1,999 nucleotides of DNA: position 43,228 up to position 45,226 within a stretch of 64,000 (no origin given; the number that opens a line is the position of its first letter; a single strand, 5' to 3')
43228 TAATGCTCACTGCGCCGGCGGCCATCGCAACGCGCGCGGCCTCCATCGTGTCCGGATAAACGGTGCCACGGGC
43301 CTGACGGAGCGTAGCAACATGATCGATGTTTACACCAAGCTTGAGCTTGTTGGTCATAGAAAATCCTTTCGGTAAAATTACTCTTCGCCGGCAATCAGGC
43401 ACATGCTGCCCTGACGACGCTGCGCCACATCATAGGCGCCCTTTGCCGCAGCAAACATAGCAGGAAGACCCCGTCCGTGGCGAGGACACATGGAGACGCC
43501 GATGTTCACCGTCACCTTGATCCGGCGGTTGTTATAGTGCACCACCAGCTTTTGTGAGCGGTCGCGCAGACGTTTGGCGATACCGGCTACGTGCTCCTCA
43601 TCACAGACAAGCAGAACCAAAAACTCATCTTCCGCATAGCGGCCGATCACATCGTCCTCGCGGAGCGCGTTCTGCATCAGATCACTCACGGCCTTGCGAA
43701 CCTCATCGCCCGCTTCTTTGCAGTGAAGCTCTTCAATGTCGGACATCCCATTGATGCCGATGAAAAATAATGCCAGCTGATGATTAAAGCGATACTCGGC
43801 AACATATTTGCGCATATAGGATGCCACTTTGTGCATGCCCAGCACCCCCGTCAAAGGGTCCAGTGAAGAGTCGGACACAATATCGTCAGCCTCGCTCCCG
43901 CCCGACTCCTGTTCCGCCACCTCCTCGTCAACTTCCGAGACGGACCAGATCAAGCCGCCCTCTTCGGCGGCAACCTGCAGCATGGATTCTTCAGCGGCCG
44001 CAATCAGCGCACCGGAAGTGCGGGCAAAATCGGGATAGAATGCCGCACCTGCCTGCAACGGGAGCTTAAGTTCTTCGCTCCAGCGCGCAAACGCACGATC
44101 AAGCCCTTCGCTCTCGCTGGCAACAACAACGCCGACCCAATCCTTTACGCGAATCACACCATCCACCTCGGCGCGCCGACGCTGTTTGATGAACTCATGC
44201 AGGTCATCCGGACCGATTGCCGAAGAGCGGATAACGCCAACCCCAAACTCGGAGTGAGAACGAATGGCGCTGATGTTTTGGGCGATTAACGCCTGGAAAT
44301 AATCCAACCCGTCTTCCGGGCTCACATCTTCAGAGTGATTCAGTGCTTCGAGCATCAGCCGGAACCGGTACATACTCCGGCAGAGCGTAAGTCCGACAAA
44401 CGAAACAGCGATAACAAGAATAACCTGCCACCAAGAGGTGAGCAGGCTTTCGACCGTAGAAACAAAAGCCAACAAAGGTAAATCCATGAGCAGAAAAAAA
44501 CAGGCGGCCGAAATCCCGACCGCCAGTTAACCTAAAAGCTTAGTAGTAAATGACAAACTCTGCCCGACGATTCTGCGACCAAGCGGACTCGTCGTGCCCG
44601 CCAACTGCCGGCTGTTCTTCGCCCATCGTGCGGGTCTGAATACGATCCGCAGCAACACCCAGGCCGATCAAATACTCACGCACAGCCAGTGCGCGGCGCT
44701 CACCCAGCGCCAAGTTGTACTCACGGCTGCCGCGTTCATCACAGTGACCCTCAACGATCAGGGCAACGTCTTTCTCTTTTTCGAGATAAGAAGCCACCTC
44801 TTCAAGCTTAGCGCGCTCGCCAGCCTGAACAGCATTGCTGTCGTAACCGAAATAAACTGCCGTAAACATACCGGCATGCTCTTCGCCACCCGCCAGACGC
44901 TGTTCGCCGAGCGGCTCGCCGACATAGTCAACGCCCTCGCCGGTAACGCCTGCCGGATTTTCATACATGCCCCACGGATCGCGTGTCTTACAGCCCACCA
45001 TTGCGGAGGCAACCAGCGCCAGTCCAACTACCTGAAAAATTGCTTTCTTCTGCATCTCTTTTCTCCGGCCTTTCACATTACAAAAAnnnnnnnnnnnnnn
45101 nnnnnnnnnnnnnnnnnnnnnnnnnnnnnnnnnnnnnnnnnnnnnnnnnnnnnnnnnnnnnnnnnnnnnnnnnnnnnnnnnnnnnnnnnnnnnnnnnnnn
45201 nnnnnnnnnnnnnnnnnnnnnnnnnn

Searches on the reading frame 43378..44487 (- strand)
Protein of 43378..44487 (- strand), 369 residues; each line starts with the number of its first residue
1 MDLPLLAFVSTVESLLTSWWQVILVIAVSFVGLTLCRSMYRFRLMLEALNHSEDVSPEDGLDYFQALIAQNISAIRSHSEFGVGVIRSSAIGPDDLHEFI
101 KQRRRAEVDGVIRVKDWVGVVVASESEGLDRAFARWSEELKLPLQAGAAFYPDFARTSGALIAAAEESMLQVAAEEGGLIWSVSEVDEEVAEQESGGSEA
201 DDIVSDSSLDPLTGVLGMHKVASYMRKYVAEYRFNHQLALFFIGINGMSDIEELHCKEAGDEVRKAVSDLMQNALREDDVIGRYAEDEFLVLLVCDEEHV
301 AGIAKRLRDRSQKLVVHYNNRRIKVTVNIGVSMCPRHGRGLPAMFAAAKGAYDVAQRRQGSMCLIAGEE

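Call 3: search_protein_families(library=ncbifam, proteins=[window:43378-44487:-], max_evalue=0.01)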
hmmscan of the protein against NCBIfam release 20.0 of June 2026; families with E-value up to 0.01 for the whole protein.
window:43378-44487:- (369 aa): 19 families
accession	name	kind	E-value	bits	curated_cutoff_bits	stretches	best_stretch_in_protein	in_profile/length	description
TIGR00254.1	GGDEF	domain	5.1e-18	65.3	37.4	1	207-351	5-152/168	diguanylate cyclase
NF007423.1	PRK09966.1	equivalog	1.3e-17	63.8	325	1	197-348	229-382/390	diguanylate cyclase DgcN/YfiN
NF038266.1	diguan_SiaD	equivalog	4.2e-17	62.4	290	1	206-346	93-235/252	biofilm regulation diguanylate cyclase SiaD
NF041606.1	dguan_cyc_DgcA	equivalog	7.9e-15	54.6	370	1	236-333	208-306/340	diguanylate cyclase DgcA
NF007135.0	PRK09581.1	equivalog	2.6e-14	52.9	474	1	206-349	291-438/457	PleD family two-component system response regulator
NF008467.0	PRK11359.1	equivalog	4.2e-12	44.9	857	1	208-361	377-526/800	oxygen-sensing cyclic-di-GMP phosphodiesterase DosP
NF047872.1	GGDEF_GdpS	equivalog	1.9e-11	43.8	400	1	206-337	186-320/355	GGDEF domain-containing protein GdpS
NF007380.0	PRK09894.1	equivalog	2.1e-11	43.7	256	1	205-334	127-256/296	diguanylate cyclase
NF007474.0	PRK10060.1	equivalog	3.6e-11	42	782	1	208-357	238-386/663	cyclic di-GMP phosphodiesterase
NF050064.1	BlResRespRegCbrR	equivalog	5.5e-11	42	600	1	207-348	254-396/415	bile resistance response regulator CbrR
NF007599.0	PRK10245.1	equivalog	5.6e-10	38.2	402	1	207-332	210-336/371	diguanylate cyclase AdrA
NF011955.1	PRK15426.1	equivalog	1.8e-09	36.3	408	1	236-335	428-529/564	cellulose biosynthesis regulator diguanylate cyclase DgcQ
NF047654.1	DiguCycDgcRLepto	equivalog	1.8e-08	33.7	500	1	207-331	133-260/295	diguanylate cyclase DgcR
NF007298.0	PRK09776.1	equivalog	2.1e-08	32.6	1135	1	208-333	685-812/1111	diguanylate cyclase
NF051473.1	DigCycDgcsShew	equivalog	1.9e-07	30.7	400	1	206-335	134-261/291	diguanylate cyclase DgcS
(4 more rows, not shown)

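Call 4: search_protein_families(library=pfam, proteins=[window:43378-44487:-], max_evalue=0.01)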
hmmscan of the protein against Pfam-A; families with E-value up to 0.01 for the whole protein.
window:43378-44487:- (369 aa): 1 family
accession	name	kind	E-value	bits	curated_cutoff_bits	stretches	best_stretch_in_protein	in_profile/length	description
PF00990.26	GGDEF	-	1.7e-17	64.1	23.8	1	208-357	2-156/161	Diguanylate cyclase, GGDEF domain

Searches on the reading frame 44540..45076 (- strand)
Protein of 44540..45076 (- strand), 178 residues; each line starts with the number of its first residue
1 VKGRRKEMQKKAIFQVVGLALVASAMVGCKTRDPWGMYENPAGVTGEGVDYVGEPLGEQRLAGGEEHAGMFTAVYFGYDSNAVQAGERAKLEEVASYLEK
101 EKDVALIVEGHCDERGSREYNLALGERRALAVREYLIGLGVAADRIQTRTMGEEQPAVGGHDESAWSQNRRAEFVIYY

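Call 3: search_protein_families(library=ncbifam, proteins=[window:44540-45076:-], max_evalue=0.01)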
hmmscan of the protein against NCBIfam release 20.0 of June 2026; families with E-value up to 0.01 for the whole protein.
window:44540-45076:- (178 aa): 34 families (the best 25 are shown)
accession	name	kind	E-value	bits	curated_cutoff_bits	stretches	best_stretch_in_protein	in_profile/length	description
TIGR02802.1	Pal_lipo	equivalog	1.6e-36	124.5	125.35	1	74-175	2-103/104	peptidoglycan-associated lipoprotein Pal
NF008067.1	PRK10802.1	equivalog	2e-30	105.9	261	1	73-175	68-170/171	peptidoglycan-associated lipoprotein Pal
NF053611.1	YiaD_Gzip_OmpA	equivalog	6.5e-26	91.3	175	1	70-176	100-206/206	YiaD family glycine zipper/OmpA-like lipoprotein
NF053612.1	anchor_PA1041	equivalog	1.9e-22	80.3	250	1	73-176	132-235/236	PA1041 family peptidoglycan-binding anchor lipoprotein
NF053613.1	OMP_toxin_LptF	equivalog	2.4e-20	73.3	400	1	71-176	140-245/256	lipotoxin F family OmpA-related lipoprotein LptF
NF053585.1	OMP_LP_YfiB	equivalog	3.3e-19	69.3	128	1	15-176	9-160/163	outer membrane lipoprotein YfiB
NF033763.1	exchanger_TraB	exception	7.4e-19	67.1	700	1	72-176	392-497/522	outer membrane exchange protein TraB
NF045787.1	OmpABordt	equivalog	8.6e-19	68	200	1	73-174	86-187/194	outer membrane protein OmpA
TIGR03789.1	pdsO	hypoth_equivalog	5.2e-17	62.3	152.2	1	70-171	137-238/243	sortase-associated OmpA-like protein PdsO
NF052230.1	T9SS_PorE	exception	1.2e-15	56.8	600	1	71-157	514-600/648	PorE family type IX secretion system protein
NF007804.1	PRK10510.1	equivalog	3.6e-15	55.9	307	1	70-174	110-214/219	OmpA family lipoprotein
NF053607.1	CHU_0125_OmpA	equivalog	5.5e-15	54.9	620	1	70-176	529-636/639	CHU_0125 family OmpA-like outer membrane integrity protein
NF008071.1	PRK10808.1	equivalog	1.1e-13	51.3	277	1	72-162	231-323/358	porin OmpA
NF047620.1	FlgprotMotYVib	equivalog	1.3e-13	51.2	400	1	71-171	160-261/271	flagellar protein MotY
NF006547.1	PRK09040.1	equivalog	3.7e-11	42.8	194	1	54-174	69-198/213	hypothetical protein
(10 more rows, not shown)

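Call 4: search_protein_families(library=pfam, proteins=[window:44540-45076:-], max_evalue=0.01)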
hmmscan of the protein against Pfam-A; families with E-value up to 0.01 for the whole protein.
window:44540-45076:- (178 aa): 2 families
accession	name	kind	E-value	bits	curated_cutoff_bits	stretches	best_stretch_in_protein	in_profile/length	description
PF00691.25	OmpA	-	2e-19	70.2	27.2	1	75-169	1-97/98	OmpA family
PF05359.17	DUF748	-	0.002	16.6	50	0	61-115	871-922/1037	Domain of Unknown Function (DUF748)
